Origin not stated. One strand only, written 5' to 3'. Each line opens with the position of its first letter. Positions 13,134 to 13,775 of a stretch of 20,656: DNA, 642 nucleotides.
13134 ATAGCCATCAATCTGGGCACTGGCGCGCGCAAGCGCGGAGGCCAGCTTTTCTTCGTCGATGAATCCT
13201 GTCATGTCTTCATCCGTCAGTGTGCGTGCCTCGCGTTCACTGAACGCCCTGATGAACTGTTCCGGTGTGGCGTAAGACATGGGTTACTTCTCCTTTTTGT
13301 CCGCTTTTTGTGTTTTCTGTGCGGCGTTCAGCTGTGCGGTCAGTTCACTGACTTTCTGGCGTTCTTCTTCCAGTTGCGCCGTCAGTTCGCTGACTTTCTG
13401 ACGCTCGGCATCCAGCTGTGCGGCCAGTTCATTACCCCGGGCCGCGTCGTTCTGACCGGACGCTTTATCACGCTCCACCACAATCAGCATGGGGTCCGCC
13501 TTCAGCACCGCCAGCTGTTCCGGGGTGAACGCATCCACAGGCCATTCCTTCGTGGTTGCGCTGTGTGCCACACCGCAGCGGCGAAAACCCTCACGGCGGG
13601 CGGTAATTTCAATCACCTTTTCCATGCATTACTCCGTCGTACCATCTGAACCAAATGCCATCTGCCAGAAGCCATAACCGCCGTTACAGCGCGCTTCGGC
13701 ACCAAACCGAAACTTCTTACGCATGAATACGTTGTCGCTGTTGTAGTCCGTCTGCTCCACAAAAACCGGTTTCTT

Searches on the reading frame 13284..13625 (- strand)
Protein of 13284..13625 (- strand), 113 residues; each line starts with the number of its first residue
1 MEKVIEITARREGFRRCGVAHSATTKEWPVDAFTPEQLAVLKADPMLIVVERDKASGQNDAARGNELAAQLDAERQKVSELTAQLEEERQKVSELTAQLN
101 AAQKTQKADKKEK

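Call 95: search_protein_families(library=pfam, proteins=[window:13284-13625:-], max_evalue=1)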
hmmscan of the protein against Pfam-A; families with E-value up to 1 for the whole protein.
window:13284-13625:- (113 aa): 10 families
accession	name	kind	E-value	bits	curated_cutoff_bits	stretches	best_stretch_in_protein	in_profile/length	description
PF17891.6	FluMu_N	-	1.4e-07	31.6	25.8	1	8-50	5-45/49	Mu-like prophage FluMu N-terminal domain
PF05622.17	HOOK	-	0.00085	18.6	35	1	57-109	286-338/514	HOOK protein coiled-coil region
PF15358.11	TSKS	-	0.0035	16.7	27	1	54-107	99-152/395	Testis-specific serine kinase substrate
PF19960.5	EAD7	-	0.004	17.4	32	1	30-89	6-61/62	Effector-associated domain 7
PF03241.18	HpaB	-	0.0094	15.5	25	1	2-40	50-88/202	4-hydroxyphenylacetate 3-hydroxylase C terminal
PF04508.17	Pox_A_type_inc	-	0.014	15.6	21.4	0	85-102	3-20/23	Viral A-type inclusion protein repeat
PF09727.14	CortBP2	-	0.015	15.8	26.9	1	47-112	111-173/187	Cortactin-binding protein-2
PF16159.10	FOXP-CC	-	0.078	13.9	28.9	1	64-99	33-68/69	FOXP coiled-coil domain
PF23159.1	WH_Rok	-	0.13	12.8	27.6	0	76-107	16-48/58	Repressor Rok winged helix domain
PF12464.13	Mac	-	0.22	12.2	22.1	1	83-110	14-41/53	Maltose acetyltransferase hexapeptide capping motif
